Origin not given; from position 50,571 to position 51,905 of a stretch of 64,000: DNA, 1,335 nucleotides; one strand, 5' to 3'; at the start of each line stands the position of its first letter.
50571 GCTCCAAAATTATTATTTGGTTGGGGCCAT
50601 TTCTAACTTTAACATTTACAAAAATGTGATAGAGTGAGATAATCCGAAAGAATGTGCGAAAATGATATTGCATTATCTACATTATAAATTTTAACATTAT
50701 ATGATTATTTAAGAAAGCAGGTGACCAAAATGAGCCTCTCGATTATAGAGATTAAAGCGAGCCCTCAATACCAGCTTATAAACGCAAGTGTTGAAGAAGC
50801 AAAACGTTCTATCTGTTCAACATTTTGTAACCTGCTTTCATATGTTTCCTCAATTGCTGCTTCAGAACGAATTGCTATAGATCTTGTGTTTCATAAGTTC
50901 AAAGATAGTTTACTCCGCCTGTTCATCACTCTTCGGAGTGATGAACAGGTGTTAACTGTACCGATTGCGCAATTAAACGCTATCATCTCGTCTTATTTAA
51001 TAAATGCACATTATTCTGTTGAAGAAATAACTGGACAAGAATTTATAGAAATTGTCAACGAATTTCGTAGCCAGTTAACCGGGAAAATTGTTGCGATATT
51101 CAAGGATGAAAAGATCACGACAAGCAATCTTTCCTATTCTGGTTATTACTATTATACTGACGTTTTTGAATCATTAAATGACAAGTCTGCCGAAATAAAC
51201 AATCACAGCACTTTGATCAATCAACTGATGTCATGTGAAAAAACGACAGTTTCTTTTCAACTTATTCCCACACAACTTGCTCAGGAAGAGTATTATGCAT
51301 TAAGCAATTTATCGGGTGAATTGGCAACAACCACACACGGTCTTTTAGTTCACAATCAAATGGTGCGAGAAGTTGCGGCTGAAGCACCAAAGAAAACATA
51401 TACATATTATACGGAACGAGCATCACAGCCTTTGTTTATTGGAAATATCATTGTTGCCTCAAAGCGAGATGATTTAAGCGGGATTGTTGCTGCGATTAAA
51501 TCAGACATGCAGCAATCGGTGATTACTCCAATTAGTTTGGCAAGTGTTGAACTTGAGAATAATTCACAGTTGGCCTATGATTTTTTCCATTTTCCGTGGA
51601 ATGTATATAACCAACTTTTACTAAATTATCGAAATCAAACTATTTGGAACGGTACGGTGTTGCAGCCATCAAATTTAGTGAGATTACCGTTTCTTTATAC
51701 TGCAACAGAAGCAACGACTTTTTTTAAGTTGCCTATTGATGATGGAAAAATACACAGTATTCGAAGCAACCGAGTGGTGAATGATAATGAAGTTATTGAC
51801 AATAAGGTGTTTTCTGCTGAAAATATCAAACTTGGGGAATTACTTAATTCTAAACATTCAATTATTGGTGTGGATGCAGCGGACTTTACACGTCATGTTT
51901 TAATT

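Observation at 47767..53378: SPFH/zinc-ribbon + membrane + zinc-ribbon-TPR trio followed by a large FtsK/HerA-type ATPase: candidate membrane-associated stress/defence module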

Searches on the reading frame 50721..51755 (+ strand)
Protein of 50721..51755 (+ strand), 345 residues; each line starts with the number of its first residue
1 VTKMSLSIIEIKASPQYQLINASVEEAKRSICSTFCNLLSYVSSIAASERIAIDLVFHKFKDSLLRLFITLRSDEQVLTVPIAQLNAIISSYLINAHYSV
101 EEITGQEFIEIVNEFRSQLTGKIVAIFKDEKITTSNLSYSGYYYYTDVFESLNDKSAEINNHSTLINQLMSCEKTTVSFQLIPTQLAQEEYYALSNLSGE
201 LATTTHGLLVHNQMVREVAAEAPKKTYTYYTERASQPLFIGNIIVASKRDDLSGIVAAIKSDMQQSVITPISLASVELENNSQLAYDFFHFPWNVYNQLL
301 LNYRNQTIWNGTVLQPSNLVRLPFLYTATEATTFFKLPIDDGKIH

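Call 52: search_protein_representatives(protein=window:50721-51755:+)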
Query: 345 residues. Proteins with E-value up to 0.001 (for the whole library): 91; up to 1e-10: 48; up to 1e-30: 5. The best 91 are listed.
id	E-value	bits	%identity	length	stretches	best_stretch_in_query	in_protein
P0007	9.5e-141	485.0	67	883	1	4-344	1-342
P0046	1.9e-59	218.0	37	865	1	4-344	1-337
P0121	3.3e-54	200.8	35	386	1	6-344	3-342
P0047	1.0e-48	182.8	34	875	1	9-343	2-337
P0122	4.7e-45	170.7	37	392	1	87-344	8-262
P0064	2.8e-30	122.2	33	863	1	4-344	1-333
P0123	4.3e-30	121.6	31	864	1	73-343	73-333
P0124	2.0e-25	106.3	33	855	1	86-344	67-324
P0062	9.1e-25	104.1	28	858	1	35-343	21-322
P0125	7.3e-23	97.9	28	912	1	66-342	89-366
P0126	8.6e-23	97.6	31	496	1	106-342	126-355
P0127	1.2e-22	97.2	43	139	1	4-142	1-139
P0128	4.0e-22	95.5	28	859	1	49-344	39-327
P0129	3.0e-21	92.6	30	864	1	7-344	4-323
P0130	3.0e-21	92.6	35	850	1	72-344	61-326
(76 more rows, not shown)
